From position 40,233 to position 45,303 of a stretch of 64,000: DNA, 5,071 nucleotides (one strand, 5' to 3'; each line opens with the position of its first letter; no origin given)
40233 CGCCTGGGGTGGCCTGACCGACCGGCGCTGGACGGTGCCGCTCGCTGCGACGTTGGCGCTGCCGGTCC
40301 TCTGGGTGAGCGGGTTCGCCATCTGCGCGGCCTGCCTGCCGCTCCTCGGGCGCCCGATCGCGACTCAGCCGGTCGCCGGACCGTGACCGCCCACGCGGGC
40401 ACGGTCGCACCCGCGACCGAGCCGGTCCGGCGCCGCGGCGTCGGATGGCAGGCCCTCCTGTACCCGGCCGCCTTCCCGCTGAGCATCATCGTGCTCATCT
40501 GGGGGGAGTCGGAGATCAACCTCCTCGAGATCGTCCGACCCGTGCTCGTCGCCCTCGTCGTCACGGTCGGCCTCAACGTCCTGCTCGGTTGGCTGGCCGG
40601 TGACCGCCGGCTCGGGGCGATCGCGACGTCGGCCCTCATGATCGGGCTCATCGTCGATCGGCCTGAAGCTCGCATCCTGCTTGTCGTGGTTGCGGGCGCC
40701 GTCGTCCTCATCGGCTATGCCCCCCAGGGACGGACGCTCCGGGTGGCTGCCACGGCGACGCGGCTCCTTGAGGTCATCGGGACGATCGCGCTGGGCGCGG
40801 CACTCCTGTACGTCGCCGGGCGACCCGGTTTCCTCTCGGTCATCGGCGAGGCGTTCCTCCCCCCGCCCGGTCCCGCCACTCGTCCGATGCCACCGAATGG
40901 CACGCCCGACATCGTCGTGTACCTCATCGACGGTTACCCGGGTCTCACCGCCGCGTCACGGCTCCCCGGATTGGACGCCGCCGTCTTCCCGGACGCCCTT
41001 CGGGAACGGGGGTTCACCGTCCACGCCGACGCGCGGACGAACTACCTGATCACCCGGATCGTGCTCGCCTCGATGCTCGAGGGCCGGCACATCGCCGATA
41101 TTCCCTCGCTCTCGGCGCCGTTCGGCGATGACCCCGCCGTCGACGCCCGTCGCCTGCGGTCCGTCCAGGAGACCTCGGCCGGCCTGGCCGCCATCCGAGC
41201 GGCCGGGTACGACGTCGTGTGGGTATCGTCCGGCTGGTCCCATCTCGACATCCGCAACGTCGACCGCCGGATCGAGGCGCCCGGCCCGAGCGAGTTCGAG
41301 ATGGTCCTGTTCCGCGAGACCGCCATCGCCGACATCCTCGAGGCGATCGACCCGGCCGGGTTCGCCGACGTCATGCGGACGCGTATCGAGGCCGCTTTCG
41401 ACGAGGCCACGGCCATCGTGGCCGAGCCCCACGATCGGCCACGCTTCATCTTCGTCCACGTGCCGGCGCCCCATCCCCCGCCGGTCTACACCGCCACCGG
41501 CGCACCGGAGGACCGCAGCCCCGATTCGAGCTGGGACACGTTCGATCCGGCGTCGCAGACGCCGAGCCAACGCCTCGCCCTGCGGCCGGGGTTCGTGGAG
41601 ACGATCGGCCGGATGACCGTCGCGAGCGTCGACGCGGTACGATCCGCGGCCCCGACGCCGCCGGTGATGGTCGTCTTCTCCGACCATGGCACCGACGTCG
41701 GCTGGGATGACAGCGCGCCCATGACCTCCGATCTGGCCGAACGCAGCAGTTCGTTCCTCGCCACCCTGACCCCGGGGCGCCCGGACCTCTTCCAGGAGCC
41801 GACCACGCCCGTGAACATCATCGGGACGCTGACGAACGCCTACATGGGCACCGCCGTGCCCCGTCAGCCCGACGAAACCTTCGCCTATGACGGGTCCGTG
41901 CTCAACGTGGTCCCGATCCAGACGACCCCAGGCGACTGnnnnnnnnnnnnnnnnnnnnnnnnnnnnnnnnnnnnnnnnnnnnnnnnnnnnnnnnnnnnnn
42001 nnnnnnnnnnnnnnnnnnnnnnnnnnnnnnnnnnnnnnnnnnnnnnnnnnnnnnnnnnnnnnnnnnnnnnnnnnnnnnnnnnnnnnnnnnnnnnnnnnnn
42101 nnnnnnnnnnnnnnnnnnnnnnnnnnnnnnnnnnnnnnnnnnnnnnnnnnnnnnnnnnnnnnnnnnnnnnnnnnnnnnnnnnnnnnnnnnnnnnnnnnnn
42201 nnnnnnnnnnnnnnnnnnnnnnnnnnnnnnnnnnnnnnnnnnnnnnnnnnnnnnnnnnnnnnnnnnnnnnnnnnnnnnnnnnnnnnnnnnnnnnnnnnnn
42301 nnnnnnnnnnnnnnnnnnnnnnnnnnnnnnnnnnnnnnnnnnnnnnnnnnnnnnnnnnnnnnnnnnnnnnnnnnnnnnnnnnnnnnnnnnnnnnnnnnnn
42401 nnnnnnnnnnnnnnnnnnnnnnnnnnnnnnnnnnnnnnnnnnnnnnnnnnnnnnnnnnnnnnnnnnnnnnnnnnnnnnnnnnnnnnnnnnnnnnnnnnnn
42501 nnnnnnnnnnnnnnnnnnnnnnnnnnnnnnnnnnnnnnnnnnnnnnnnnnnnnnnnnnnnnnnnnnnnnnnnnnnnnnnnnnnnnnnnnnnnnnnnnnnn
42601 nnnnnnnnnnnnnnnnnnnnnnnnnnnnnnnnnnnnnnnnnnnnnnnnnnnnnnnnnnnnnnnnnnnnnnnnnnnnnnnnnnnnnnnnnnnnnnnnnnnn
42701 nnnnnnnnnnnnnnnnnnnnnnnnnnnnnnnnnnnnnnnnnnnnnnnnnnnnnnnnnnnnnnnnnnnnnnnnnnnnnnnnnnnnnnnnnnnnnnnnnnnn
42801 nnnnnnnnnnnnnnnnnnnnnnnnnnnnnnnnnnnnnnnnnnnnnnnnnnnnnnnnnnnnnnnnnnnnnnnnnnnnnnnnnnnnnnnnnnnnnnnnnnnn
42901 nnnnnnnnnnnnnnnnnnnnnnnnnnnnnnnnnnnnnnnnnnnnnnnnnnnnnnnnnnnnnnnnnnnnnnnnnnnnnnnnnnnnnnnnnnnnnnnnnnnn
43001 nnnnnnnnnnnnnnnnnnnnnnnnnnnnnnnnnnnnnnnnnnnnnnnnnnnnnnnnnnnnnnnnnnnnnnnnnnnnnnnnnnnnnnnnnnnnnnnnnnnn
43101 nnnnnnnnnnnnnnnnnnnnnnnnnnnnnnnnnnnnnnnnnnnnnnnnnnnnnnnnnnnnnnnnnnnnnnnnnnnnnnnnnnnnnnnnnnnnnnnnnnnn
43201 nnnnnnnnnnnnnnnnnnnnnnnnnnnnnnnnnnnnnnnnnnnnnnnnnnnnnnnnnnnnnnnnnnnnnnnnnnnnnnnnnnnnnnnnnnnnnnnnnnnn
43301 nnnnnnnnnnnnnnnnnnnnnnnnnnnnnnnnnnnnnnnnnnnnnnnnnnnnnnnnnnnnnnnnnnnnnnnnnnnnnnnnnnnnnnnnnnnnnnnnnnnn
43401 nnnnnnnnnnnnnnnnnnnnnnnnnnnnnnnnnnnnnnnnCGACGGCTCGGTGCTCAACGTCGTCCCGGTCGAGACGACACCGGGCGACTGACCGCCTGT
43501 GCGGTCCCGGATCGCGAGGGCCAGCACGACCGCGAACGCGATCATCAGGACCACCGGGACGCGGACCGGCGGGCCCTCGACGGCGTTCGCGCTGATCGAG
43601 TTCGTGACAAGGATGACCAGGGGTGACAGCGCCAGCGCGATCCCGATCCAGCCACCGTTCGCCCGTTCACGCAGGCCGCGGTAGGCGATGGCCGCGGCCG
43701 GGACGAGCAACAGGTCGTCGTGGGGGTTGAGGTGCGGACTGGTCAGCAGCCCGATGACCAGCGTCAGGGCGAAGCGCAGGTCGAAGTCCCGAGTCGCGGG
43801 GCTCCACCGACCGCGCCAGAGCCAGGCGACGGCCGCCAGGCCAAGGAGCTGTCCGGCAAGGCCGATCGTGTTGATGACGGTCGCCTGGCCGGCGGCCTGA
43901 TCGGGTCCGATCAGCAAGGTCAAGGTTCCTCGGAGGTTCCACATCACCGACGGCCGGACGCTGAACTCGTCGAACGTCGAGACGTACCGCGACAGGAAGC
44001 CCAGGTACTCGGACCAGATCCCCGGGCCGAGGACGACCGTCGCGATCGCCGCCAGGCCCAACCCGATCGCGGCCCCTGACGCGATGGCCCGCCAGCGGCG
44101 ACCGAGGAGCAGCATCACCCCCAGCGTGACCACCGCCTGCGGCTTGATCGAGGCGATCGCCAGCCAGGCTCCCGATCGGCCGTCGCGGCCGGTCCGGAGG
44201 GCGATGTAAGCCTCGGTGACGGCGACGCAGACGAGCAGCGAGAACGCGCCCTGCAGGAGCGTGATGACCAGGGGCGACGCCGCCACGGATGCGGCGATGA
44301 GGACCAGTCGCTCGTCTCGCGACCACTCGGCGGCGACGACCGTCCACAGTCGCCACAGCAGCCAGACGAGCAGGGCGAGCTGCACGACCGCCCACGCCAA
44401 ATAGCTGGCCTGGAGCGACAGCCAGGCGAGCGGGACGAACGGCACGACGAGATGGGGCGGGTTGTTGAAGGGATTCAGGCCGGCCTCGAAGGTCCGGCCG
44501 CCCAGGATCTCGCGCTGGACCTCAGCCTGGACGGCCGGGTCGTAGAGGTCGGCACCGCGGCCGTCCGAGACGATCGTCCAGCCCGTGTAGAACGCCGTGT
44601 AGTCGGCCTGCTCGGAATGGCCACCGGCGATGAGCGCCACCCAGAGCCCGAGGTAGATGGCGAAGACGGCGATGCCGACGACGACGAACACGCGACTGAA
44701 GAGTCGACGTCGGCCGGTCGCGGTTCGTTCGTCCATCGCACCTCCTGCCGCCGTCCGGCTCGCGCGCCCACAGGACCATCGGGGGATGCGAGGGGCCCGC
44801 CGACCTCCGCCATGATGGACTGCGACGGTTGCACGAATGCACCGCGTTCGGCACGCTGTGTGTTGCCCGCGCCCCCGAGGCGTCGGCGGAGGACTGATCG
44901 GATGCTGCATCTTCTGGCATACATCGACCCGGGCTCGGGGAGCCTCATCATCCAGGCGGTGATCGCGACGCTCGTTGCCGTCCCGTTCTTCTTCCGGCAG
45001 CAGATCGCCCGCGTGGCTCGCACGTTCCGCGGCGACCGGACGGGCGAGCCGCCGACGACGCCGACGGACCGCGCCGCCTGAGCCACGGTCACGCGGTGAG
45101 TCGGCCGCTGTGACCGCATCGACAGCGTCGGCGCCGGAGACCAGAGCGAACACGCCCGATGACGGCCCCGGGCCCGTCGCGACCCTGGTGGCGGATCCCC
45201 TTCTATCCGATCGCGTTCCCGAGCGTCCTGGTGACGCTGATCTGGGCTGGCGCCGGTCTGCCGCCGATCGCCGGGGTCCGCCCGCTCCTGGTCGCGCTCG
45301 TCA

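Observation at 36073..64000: A 28-kb envelope-glycan island packed with GT-C/GT87 enzymes, phosphotransferase-like paralogs and polyprenol-phosphate-sugar synthases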

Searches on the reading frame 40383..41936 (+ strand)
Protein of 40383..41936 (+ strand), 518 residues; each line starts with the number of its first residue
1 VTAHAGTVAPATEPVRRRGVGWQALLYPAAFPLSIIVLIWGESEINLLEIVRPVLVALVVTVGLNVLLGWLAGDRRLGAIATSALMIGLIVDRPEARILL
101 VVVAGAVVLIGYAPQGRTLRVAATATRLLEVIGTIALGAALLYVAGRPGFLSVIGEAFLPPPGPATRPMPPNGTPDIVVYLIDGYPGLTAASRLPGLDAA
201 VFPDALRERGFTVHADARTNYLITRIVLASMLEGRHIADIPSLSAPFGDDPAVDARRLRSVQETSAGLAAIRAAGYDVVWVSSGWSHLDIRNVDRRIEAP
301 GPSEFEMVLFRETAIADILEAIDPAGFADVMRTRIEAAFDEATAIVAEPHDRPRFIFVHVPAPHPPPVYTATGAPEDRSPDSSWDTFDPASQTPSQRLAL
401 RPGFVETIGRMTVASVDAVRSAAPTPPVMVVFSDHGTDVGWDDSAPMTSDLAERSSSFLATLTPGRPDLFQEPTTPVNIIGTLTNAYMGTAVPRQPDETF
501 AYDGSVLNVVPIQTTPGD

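Call 7: search_protein_families(library=pfam, proteins=[window:40383-41936:+], max_evalue=0.01)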
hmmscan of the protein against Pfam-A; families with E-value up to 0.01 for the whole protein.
window:40383-41936:+ (518 aa): 1 family
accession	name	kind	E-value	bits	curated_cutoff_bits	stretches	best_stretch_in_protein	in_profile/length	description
PF00884.28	Sulfatase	-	1.2e-06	28.5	25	1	298-439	112-245/301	Sulfatase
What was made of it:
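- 40383..41939 (+): AP-superfamily membrane phosphotransferase paralog 1 (g06). Sulfatase 28.5 bits (call 7).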

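Call 12: search_protein_families(library=ncbifam, proteins=[window:40383-41936:+], max_evalue=0.01)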
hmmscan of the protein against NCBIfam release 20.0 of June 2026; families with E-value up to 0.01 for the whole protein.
window:40383-41936:+ (518 aa): 0 families

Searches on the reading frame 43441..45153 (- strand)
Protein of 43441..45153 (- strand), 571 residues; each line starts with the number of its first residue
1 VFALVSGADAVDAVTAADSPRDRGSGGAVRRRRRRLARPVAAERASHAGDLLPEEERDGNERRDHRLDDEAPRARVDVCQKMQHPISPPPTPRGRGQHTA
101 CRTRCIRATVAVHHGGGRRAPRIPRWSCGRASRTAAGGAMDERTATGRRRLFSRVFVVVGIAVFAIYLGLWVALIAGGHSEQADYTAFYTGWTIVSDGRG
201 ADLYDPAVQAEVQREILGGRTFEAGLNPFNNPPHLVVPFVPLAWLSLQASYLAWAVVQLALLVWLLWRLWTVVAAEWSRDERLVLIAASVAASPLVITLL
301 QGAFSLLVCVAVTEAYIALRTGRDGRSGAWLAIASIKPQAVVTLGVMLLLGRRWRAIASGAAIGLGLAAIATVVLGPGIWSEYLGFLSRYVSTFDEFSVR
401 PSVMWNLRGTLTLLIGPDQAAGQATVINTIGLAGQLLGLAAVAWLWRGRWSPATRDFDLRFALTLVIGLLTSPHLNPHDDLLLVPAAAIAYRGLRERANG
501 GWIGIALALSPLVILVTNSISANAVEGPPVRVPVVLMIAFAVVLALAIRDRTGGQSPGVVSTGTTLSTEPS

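Call 7: search_protein_families(library=pfam, proteins=[window:43441-45153:-], max_evalue=0.01)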
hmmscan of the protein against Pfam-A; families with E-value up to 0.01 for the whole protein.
window:43441-45153:- (571 aa): 1 family
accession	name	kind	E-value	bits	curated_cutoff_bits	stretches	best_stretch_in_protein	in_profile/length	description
PF09594.16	GT87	-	1.2e-26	94.4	25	1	229-473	1-237/237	Glycosyltransferase family 87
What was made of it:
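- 43438..44910 (-): GT87 glycosyltransferase (g08). The ORF is open to 45153. The likely start is 44736 (preceded by GGAGG) or 44910. GT87 94.4 bits (call 7).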

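Call 12: search_protein_families(library=ncbifam, proteins=[window:43441-45153:-], max_evalue=0.01)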
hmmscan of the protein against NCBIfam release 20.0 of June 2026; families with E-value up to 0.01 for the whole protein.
window:43441-45153:- (571 aa): 0 families

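Call 17: search_solved_structures(query=window:43441-45153:-, max_evalue=1)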
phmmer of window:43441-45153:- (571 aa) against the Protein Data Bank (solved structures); distinct sequences matched with E-value up to 1: 0.
